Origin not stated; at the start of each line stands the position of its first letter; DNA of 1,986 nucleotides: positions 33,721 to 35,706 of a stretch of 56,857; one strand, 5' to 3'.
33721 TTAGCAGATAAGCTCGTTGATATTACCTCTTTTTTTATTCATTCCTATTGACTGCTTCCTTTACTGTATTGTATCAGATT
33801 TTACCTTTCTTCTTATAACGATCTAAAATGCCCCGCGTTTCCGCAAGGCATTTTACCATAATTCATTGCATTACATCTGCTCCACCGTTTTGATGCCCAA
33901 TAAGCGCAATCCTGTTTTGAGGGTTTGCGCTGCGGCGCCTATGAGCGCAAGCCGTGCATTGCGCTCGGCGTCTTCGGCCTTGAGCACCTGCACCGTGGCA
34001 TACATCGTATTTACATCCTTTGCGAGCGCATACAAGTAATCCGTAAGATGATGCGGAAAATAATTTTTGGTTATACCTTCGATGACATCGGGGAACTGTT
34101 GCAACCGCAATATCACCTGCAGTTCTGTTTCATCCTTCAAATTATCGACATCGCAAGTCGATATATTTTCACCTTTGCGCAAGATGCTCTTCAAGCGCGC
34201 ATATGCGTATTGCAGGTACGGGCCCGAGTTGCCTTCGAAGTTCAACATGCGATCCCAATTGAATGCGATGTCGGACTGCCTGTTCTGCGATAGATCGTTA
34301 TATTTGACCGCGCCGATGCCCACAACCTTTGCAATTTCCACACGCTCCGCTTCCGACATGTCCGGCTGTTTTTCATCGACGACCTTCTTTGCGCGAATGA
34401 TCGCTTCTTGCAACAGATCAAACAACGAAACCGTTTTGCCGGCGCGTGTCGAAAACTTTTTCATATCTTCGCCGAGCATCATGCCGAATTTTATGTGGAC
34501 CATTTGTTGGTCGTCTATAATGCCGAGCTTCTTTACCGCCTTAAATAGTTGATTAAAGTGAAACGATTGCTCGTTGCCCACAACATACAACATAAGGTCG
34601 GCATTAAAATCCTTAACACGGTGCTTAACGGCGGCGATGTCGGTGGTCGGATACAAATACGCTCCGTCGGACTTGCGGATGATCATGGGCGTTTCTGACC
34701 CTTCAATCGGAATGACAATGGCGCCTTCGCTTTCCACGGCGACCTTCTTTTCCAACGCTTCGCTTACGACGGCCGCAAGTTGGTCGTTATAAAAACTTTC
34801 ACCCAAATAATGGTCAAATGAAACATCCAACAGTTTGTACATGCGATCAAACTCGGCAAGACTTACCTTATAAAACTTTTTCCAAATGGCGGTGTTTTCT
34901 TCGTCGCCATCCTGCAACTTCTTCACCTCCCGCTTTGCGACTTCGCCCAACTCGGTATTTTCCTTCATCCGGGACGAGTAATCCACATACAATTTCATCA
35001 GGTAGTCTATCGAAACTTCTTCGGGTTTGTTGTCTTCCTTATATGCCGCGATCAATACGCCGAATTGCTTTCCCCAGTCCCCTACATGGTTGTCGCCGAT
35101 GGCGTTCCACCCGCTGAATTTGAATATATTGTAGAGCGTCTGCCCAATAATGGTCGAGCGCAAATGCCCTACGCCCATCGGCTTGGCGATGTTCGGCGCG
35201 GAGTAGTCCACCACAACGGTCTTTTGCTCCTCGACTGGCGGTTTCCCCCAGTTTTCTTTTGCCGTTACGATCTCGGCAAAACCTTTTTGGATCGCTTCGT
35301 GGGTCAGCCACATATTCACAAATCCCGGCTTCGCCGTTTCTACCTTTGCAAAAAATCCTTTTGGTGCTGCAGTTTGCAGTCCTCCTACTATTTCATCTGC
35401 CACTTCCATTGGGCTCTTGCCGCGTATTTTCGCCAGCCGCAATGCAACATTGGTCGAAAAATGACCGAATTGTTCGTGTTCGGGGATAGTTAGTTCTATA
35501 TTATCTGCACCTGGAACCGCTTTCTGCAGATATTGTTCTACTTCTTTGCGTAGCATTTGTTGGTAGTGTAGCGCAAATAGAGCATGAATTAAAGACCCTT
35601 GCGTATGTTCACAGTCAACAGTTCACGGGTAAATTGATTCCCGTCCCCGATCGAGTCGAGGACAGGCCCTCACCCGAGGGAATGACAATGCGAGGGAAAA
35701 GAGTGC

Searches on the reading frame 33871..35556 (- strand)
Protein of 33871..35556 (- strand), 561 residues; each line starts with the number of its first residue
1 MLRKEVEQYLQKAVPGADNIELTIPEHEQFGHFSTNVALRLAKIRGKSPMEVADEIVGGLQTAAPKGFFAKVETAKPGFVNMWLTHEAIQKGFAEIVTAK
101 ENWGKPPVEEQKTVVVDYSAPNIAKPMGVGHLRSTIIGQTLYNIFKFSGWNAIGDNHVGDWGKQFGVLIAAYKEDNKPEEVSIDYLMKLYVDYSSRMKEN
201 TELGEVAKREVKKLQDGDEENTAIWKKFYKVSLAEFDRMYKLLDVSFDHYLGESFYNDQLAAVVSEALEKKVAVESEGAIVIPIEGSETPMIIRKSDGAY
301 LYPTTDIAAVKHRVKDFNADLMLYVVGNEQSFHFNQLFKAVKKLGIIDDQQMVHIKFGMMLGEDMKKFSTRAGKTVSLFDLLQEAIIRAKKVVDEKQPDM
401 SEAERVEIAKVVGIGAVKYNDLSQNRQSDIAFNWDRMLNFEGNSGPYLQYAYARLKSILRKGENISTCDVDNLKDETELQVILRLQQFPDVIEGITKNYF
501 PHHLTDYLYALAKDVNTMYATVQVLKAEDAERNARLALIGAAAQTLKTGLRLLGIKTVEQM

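Call 23: search_protein_families(library=ncbifam, max_evalue=0.00001, proteins=[window:33871-35556:-])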
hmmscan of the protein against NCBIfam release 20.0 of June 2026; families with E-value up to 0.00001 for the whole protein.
window:33871-35556:- (561 aa): 4 families
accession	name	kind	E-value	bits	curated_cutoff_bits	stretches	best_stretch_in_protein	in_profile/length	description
TIGR00456.1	argS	equivalog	2.1e-154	515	261.65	1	2-561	5-569/569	arginine--tRNA ligase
NF002447.0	PRK01611.3-4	equivalog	1.5e-79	268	460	2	313-561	353-613/613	arginine--tRNA ligase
NF002446.0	PRK01611.3-3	equivalog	2.5e-79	267.2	399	2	197-561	254-636/636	arginine--tRNA ligase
NF045898.1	ArgS_rel_codon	equivalog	6.6e-26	91.5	340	2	8-150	21-148/327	ArgS-related anticodon-binding protein NrtL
